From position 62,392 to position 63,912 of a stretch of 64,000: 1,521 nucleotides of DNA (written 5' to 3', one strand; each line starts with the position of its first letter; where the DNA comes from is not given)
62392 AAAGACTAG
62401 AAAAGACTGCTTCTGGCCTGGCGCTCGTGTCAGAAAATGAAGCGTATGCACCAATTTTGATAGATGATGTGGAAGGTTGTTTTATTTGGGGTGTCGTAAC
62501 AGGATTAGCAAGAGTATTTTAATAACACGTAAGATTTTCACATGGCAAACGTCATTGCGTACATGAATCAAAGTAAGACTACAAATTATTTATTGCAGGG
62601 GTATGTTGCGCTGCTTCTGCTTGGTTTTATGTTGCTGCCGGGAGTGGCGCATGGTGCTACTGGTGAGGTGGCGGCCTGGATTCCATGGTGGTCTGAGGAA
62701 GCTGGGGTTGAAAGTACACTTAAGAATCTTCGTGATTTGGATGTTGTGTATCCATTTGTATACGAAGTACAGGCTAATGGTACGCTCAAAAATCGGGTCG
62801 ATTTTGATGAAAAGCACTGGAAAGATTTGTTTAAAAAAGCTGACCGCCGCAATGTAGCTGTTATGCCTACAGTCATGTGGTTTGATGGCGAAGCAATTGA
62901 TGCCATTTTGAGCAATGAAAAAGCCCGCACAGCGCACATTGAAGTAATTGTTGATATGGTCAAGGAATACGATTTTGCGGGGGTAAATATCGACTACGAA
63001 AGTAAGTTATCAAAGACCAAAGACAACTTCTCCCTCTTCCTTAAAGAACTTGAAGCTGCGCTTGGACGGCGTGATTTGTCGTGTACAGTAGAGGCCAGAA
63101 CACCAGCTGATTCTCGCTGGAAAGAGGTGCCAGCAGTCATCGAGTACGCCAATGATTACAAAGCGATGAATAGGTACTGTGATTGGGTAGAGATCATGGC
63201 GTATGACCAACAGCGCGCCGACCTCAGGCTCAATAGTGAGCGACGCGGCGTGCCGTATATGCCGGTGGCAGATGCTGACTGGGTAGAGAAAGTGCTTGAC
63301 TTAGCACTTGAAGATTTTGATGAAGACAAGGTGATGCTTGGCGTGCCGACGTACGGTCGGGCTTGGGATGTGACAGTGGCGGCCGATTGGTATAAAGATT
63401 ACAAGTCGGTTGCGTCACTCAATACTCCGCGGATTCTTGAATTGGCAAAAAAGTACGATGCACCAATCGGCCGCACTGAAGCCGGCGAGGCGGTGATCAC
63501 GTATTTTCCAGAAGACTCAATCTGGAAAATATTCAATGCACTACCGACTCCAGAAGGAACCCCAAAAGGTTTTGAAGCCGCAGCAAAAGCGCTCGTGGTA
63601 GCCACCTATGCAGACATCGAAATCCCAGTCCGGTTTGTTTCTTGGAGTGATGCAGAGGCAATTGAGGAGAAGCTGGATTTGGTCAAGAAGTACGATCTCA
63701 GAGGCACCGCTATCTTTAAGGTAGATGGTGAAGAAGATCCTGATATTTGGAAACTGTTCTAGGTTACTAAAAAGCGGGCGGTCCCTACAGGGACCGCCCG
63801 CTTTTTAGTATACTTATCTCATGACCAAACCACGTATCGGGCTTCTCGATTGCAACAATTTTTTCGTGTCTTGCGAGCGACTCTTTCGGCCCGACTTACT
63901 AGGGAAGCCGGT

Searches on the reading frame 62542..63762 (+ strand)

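Call 45: search_protein_families(library=pfam, proteins=[window:62542-63762:+], max_evalue=0.001)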
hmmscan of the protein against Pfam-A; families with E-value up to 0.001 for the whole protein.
window:62542-63762:+ (406 aa): 1 family
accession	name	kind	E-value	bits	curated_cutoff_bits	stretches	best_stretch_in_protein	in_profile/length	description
PF00704.34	Glyco_hydro_18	-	1.1e-27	98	29.6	1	68-395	26-315/317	Glycosyl hydrolases family 18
